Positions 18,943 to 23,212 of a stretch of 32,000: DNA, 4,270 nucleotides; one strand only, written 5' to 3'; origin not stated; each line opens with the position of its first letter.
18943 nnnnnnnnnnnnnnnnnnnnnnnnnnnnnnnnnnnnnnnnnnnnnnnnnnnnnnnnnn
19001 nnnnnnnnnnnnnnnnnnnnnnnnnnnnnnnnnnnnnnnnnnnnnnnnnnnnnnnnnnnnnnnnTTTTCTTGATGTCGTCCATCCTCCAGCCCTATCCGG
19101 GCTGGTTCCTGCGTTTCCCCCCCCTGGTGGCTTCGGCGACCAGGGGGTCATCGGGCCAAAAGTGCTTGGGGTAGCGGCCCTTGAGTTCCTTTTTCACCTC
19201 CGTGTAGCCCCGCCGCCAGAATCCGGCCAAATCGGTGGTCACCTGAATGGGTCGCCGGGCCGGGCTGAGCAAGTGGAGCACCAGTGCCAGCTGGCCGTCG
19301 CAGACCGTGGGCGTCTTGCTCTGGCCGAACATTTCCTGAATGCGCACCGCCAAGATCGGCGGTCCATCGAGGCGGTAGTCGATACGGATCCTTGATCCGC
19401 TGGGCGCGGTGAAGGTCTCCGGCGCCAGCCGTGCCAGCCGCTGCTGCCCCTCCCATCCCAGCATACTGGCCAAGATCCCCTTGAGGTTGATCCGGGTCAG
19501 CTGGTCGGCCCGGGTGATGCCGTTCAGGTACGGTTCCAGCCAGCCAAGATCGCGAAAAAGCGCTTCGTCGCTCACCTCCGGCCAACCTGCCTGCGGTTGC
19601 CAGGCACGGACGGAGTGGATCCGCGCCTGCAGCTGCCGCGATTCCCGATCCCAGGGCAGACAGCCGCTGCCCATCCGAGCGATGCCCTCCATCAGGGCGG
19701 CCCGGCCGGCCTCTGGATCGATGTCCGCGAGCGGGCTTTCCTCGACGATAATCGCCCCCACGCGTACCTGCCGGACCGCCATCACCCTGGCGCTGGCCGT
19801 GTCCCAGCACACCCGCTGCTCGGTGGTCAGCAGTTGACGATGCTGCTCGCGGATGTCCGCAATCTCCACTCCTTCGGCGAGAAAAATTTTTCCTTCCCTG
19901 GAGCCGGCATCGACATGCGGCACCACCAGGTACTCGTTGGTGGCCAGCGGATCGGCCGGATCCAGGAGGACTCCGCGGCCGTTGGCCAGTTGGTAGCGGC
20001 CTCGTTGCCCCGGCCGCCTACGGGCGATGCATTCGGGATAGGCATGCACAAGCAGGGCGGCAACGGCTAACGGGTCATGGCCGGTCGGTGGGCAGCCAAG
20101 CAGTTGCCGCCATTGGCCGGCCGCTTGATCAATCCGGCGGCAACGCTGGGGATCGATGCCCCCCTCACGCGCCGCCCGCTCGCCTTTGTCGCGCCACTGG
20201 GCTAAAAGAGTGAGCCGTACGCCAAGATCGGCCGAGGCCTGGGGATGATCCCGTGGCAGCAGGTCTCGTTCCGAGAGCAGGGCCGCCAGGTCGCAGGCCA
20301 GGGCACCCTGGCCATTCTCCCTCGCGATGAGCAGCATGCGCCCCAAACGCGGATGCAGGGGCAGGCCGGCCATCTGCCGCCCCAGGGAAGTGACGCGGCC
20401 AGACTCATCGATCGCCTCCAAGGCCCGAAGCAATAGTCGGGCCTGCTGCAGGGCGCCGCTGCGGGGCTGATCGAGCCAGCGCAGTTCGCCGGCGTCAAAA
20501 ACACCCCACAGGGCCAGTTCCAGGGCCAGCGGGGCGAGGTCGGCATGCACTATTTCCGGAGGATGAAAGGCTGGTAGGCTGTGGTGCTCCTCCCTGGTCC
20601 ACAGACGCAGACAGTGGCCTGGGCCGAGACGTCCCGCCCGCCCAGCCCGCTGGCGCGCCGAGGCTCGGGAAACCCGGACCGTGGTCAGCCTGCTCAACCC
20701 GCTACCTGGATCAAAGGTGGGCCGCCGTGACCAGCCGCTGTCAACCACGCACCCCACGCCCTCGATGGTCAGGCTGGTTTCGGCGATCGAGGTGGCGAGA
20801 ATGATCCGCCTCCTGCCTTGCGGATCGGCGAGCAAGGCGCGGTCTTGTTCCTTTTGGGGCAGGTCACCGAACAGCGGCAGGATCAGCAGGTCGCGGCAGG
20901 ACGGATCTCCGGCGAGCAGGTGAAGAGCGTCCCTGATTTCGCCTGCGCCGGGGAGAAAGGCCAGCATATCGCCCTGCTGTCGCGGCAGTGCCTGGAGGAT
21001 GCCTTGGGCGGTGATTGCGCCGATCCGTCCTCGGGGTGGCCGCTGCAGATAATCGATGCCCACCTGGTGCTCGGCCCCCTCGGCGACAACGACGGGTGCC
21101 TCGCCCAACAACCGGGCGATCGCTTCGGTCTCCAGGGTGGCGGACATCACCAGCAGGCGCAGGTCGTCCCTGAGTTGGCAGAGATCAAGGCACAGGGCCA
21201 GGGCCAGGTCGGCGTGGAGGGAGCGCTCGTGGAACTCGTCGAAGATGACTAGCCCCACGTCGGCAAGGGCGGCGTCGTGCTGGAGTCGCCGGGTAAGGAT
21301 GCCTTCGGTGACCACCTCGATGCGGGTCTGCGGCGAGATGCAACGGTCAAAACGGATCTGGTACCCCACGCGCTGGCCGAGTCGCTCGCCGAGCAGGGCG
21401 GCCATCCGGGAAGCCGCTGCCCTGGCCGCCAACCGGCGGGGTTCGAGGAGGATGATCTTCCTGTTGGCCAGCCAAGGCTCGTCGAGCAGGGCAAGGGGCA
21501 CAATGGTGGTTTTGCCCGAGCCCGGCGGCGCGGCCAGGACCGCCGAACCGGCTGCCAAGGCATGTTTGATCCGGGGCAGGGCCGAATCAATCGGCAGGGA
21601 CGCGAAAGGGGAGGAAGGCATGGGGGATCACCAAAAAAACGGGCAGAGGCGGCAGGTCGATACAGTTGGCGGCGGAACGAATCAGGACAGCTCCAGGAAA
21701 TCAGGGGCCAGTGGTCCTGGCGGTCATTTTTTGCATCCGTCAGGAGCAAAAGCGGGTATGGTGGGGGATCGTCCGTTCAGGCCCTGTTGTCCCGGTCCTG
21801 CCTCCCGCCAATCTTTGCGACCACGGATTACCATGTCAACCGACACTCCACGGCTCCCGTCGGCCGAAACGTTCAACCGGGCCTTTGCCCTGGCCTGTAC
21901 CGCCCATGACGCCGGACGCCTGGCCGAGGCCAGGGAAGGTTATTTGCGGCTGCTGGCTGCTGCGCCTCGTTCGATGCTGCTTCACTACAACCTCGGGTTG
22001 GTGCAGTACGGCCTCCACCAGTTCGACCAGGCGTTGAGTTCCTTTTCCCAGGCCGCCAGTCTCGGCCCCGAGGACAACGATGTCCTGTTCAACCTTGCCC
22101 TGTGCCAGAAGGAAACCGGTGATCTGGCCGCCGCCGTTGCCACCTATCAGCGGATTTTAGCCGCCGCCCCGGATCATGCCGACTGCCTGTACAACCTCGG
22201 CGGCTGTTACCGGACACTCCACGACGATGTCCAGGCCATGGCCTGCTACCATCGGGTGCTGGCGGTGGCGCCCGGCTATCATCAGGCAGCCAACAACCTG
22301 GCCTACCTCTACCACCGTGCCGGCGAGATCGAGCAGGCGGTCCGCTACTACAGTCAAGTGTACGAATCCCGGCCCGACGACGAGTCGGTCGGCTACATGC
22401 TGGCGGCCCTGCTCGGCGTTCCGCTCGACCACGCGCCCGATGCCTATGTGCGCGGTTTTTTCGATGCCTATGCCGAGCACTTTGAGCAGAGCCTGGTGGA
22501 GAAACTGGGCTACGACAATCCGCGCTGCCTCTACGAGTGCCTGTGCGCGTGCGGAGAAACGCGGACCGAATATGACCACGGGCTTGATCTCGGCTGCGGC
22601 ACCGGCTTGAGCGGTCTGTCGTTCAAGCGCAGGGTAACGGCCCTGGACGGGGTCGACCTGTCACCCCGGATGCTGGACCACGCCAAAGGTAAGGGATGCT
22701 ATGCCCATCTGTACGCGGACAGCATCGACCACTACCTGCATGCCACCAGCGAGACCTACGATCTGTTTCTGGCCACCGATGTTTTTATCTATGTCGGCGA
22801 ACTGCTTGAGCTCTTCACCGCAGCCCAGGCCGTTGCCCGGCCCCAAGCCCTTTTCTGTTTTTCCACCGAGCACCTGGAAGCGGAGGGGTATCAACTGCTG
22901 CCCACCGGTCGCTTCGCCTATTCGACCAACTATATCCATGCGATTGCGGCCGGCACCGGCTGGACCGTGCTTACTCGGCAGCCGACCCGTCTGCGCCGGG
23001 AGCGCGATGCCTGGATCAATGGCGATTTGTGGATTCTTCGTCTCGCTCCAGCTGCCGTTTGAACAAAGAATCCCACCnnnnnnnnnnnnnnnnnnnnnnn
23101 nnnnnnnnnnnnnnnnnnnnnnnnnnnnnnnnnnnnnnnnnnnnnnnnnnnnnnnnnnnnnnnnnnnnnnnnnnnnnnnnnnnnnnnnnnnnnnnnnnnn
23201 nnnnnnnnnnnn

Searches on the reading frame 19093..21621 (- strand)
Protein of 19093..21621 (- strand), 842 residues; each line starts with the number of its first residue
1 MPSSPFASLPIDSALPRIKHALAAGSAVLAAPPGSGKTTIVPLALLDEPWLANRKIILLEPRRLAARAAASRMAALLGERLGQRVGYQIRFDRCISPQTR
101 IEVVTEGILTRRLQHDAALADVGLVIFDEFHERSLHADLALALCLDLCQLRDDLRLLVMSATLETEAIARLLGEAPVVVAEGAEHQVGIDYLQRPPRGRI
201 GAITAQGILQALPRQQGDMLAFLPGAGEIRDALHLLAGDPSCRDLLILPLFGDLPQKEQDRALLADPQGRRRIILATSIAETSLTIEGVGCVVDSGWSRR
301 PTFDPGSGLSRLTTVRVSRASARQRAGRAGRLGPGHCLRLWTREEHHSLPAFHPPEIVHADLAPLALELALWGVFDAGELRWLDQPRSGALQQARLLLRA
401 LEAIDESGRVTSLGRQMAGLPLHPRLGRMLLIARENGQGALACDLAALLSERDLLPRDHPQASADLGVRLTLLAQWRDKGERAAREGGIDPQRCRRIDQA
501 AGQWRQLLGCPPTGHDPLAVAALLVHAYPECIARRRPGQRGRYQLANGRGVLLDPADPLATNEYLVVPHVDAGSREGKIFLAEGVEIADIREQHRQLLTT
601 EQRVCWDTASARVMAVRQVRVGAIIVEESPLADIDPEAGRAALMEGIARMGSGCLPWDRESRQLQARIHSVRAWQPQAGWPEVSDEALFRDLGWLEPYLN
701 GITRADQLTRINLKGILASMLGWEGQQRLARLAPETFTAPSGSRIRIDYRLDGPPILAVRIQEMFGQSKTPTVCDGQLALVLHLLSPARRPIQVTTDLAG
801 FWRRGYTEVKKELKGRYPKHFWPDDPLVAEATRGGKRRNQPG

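Call 33: search_protein_families(library=pfam, proteins=[window:19093-21621:-], max_evalue=0.00001)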
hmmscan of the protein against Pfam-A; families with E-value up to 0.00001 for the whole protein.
window:19093-21621:- (842 aa): 5 families
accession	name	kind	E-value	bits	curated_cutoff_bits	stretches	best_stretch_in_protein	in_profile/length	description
PF08482.15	HrpB_C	-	8.7e-54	181.8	25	1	694-826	1-133/133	ATP-dependent helicase C-terminal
PF00270.35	DEAD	-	2.3e-11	44.1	26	1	18-167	8-163/167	DEAD/DEAH box helicase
PF00271.37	Helicase_C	-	9e-10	39.2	23.5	1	216-333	15-110/110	Helicase conserved C-terminal domain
PF04408.29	HA2_N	-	1e-08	35.4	21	1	395-422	2-29/29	Helicase associated domain (HA2), winged-helix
PF24473.1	CON_HrpB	-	1.2e-07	31.9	27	1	597-631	1-35/35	ATP-dependent RNA helicase HrpB, connector region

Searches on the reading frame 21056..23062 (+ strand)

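Call 33: search_protein_families(library=pfam, proteins=[window:21056-23062:+], max_evalue=0.00001)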
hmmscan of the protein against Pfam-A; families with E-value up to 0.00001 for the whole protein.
window:21056-23062:+ (668 aa): 18 families
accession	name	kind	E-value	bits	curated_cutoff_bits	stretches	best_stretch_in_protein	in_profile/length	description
PF07719.23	TPR_2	-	7.3e-21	73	27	0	309-340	3-34/34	Tetratricopeptide repeat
PF00515.34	TPR_1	-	5.6e-20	70.7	27.8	0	375-408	1-34/34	Tetratricopeptide repeat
PF13181.12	TPR_8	-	4.5e-15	54.9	25.7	0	410-442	2-34/34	Tetratricopeptide repeat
PF13174.12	TPR_6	-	1.4e-14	54.1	26.3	0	342-373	1-32/33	Tetratricopeptide repeat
PF14559.12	TPR_19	-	1.5e-14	54.5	25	1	321-376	5-60/68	Tetratricopeptide repeat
PF13432.12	TPR_16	-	2.2e-14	54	32.7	1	311-374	1-64/65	Tetratricopeptide repeat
PF13431.12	TPR_17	-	1.3e-13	50.5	24.4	0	398-429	2-33/34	Tetratricopeptide repeat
PF13371.12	TPR_9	-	4e-12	46.4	35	0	383-448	3-68/73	Tetratricopeptide repeat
PF13424.12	TPR_12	-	4.1e-12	46.6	30.1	1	344-405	6-75/77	Tetratricopeptide repeat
PF13428.12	TPR_14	-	1.7e-11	44.1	23.5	0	414-452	6-44/44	Tetratricopeptide repeat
PF13176.12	TPR_7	-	5.1e-11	42.2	27.9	0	413-444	3-34/36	Tetratricopeptide repeat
PF13414.12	TPR_11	-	1.6e-10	40.9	26.8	0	285-319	6-40/42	TPR repeat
PF13649.12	Methyltransf_25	-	4.7e-09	37.3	27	1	510-596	2-95/97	Methyltransferase domain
PF24575.1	TPR_Slam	-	5.9e-09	36.7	35.2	0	416-453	54-91/104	Surface lipoprotein assembly modifier, N-terminal TPR repeats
PF08241.18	Methyltransf_11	-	3.2e-08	34.5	21.2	1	510-602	1-95/95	Methyltransferase domain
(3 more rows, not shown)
